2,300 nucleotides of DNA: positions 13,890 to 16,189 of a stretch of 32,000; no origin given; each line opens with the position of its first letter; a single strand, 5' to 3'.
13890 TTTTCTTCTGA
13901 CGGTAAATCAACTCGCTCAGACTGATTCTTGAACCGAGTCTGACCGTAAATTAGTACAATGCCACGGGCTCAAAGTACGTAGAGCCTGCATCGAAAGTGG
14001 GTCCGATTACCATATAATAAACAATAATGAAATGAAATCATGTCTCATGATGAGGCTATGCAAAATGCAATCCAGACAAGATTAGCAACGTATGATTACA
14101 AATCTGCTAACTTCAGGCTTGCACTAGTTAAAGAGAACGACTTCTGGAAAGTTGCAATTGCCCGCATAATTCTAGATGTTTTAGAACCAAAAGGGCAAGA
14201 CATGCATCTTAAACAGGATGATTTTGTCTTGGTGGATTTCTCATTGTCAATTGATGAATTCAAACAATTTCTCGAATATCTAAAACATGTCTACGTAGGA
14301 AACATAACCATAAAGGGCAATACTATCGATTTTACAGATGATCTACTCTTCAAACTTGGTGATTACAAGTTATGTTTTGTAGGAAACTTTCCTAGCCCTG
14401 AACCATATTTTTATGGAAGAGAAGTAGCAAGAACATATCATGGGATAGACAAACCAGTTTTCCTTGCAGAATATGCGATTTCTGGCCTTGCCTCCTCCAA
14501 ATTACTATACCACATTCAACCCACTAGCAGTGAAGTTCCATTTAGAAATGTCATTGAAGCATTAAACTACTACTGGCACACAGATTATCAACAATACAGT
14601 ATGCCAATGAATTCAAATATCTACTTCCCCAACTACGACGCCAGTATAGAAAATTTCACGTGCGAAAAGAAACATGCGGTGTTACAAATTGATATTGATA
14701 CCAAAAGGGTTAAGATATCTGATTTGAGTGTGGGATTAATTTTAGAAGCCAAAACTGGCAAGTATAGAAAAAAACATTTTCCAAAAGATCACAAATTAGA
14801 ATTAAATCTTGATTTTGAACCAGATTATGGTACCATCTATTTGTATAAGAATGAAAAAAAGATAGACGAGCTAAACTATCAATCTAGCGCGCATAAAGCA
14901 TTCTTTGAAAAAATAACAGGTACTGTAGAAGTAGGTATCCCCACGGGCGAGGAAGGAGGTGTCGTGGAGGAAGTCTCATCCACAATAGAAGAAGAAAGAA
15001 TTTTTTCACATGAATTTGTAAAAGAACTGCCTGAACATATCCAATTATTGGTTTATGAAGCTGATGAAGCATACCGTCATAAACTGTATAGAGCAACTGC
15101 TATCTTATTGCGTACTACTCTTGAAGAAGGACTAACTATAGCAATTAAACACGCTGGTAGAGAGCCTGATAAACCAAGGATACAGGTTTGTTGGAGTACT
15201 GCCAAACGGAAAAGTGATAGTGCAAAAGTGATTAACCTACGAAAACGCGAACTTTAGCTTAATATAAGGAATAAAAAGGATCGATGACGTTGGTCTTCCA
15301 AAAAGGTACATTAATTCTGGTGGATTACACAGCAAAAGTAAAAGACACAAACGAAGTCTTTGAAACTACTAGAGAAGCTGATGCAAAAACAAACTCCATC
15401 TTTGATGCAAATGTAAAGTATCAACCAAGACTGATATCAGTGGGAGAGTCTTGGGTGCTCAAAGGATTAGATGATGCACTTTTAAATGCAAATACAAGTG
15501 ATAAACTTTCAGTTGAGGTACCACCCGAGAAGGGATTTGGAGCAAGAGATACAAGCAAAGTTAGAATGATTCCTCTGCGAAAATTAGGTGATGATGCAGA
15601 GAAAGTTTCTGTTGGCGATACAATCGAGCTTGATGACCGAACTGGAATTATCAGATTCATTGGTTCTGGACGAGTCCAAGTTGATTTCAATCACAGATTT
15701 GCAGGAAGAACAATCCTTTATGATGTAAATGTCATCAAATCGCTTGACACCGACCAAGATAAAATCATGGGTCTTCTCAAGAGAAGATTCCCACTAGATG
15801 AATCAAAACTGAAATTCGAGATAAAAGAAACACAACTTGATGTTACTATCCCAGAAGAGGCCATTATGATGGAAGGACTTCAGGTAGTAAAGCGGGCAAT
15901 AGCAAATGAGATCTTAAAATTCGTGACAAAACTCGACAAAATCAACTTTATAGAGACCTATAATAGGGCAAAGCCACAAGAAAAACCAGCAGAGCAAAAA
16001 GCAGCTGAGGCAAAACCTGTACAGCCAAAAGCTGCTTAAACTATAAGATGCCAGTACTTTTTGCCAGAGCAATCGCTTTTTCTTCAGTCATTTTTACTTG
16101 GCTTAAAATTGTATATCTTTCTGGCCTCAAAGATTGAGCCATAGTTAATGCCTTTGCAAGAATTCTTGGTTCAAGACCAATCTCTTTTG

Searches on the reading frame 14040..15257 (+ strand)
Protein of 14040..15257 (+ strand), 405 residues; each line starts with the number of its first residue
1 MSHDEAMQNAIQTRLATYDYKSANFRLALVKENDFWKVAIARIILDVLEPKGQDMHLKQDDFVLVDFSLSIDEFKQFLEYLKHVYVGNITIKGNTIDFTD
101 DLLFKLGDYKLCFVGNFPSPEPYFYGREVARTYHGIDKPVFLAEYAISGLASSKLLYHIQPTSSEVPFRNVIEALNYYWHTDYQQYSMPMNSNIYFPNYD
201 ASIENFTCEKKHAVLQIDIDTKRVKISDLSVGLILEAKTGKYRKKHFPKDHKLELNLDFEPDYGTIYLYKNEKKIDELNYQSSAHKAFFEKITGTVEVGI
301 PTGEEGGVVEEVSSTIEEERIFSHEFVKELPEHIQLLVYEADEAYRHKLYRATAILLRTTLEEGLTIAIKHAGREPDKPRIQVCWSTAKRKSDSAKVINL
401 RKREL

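Call 10: search_protein_families(library=pfam, proteins=[window:14040-15257:+], max_evalue=0.01)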
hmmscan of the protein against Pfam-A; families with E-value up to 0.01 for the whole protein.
window:14040-15257:+ (405 aa): 0 families

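Call 14: find_related_loci(query=window:14040-15254:+, collection=genome_contigs, flank=10000)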
Query window:14040-15254:+ (405 aa) in genome_contigs; peptide patterns used: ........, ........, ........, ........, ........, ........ (x = any residue, [..] = any of these).
126 stretches matched a pattern, but none encodes a relative of the query by tblastn (E <= 1e-3).

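Call 15: find_encoding_contigs(protein=window:14040-15257:+, flank=10000, max_places=10)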
Protein window:14040-15257:+ (405 aa): 2 contigs read that carry it; 2 places shown.
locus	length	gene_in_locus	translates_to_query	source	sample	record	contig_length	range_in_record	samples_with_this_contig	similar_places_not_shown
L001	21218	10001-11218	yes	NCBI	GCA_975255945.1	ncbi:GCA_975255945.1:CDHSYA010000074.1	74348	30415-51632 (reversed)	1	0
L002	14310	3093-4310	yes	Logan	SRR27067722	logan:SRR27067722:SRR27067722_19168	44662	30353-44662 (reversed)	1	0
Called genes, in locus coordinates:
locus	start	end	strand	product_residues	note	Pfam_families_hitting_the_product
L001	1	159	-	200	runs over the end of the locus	-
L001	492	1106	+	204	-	-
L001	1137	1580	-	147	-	PF28202:SlaA-like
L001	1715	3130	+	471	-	-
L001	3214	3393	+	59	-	-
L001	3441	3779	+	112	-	-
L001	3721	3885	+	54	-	-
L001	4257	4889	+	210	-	PF04493:Endonuclease_5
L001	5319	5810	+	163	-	-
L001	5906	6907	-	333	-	-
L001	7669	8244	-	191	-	-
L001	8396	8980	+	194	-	PF01493:GXGXG (faint)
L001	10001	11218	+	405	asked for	-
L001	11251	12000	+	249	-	PF00254:FKBP_C, PF22199:FKBP26_IF, PF18046:FKBP26_C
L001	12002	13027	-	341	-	PF00465:Fe-ADH, PF13685:Fe-ADH_2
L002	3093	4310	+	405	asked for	-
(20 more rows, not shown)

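Call 16: find_homologous_proteins(query=window:14040-15254:+)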
Query window:14040-15254:+ (405 aa): 6 proteins with E <= 0.001 among 4694 candidates.
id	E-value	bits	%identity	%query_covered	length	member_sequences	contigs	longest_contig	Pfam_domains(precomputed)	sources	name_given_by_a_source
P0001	4.0e-272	920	100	100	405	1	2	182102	-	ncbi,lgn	ncbi:MAG: hypothetical protein ACREA3_03170 [Nitrosotalea sp.]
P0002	1.1e-83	300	41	92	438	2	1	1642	-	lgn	-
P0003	9.6e-81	290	38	92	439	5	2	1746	-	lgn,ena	-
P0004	2.0e-75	272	39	92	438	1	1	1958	-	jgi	-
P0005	6.8e-74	267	36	92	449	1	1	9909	-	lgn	-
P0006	3.6e-67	245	36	92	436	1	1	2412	-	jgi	jgi:hypothetical protein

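Call 21: find_encoding_contigs(protein=P0005, flank=10000)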
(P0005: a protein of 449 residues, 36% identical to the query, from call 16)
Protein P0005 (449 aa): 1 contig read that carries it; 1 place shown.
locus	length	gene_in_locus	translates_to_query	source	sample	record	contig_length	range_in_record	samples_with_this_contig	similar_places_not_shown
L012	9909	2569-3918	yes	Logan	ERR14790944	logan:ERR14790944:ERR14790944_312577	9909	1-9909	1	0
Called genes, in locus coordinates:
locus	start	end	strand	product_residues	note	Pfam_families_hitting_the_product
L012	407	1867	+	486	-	PF00004:AAA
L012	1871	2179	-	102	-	-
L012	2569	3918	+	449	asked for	-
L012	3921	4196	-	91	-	-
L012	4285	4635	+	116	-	-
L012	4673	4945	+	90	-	-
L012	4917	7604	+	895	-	-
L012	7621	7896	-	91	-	-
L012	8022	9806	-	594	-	PF03235:GmrSD_N, PF07510:GmrSD_C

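Call 22: find_encoding_contigs(protein=P0006, flank=10000)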
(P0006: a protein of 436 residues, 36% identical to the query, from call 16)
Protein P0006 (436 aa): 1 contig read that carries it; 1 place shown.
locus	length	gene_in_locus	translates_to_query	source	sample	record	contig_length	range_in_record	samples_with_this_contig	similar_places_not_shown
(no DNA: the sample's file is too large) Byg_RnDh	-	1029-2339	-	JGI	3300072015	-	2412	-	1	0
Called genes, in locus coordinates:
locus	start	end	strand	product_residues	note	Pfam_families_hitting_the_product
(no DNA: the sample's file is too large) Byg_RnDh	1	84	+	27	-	?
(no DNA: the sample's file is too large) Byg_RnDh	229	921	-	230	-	PF08378:NERD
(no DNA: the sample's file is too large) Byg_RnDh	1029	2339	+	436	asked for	-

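Call 39: search_protein_families(library=ncbifam, proteins=[window:14040-15257:+], max_evalue=1)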
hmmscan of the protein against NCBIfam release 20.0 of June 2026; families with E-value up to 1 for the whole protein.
window:14040-15257:+ (405 aa): 0 families

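Call 40: search_protein_families(library=padloc, proteins=[window:14040-15257:+], max_evalue=1)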
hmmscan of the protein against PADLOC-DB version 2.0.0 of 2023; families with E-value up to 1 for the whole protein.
window:14040-15257:+ (405 aa): 0 families

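Call 45: search_solved_structures(query=window:14040-15254:+, max_evalue=10, show_alignments=2)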
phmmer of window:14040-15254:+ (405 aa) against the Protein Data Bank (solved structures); distinct sequences matched with E-value up to 10: 1.
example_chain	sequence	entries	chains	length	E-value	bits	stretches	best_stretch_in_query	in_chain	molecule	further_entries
9m55_G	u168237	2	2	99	1.1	11.4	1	176-234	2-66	G-protein gamma subunit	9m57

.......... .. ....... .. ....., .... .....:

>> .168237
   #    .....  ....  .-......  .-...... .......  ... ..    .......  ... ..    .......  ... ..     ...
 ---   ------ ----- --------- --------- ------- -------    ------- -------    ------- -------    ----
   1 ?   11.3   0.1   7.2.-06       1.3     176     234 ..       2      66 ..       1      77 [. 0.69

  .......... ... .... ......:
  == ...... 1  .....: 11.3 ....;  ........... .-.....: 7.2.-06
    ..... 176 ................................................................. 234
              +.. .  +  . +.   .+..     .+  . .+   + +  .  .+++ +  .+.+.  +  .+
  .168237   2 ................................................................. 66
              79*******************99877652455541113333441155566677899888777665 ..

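Call 49: search_protein_families(library=pfam, proteins=[P0002, P0004, P0005, P0006], max_evalue=1)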
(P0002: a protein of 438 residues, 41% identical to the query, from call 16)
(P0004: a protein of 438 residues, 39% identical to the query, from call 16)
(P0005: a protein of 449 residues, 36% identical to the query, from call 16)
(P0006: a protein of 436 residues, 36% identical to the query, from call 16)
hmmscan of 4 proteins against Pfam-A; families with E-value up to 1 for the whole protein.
P0002 (438 aa): 2 families
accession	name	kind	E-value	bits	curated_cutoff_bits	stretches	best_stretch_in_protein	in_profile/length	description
PF13643.11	DUF4145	-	0.00055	20.4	23.1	1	329-424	2-84/88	Domain of unknown function (DUF4145)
PF02056.22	Glyco_hydro_4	-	0.035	14.1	23.2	0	216-276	34-93/183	Family 4 glycosyl hydrolase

P0004 (438 aa): 1 family
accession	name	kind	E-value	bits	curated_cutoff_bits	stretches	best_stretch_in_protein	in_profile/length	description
PF13643.11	DUF4145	-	6e-05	23.5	23.1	1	327-419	4-83/88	Domain of unknown function (DUF4145)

P0005 (449 aa): 2 families
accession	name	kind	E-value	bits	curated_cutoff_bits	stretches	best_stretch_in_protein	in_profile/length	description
PF13643.11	DUF4145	-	0.0011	19.4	23.1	1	331-424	1-81/88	Domain of unknown function (DUF4145)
PF01176.25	eIF-1a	-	0.039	14.1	30.2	1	53-68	37-52/64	Translation initiation factor 1A / IF-1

P0006 (436 aa): 2 families
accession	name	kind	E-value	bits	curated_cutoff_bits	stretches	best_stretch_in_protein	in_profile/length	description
PF13643.11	DUF4145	-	3.3e-05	24.3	23.1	1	328-418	5-82/88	Domain of unknown function (DUF4145)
PF06353.17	DUF1062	-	0.081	14.1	23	1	202-265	31-95/135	Protein of unknown function (DUF1062)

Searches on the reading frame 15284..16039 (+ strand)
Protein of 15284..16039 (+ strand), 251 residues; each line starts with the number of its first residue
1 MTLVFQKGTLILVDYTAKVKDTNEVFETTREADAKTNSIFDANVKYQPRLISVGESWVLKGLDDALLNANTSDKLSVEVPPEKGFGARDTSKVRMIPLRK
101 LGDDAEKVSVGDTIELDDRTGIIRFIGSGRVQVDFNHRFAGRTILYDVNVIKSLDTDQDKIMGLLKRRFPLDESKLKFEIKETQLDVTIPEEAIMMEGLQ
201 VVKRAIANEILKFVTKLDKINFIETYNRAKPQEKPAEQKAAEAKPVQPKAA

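Call 10: search_protein_families(library=pfam, proteins=[window:15284-16039:+], max_evalue=0.01)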
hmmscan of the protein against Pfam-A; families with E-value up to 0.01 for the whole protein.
window:15284-16039:+ (251 aa): 3 families
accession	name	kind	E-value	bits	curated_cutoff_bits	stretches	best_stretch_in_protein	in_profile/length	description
PF18046.7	FKBP26_C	-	7.7e-12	45.7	27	1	157-226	1-71/72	FKBP26_C-terminal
PF00254.34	FKBP_C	-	6.4e-09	36.5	21.1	1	6-91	6-77/94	FKBP-type peptidyl-prolyl cis-trans isomerase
PF22199.2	FKBP26_IF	-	6.8e-08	32.8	27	1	95-138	2-45/46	FKBP26, IF domain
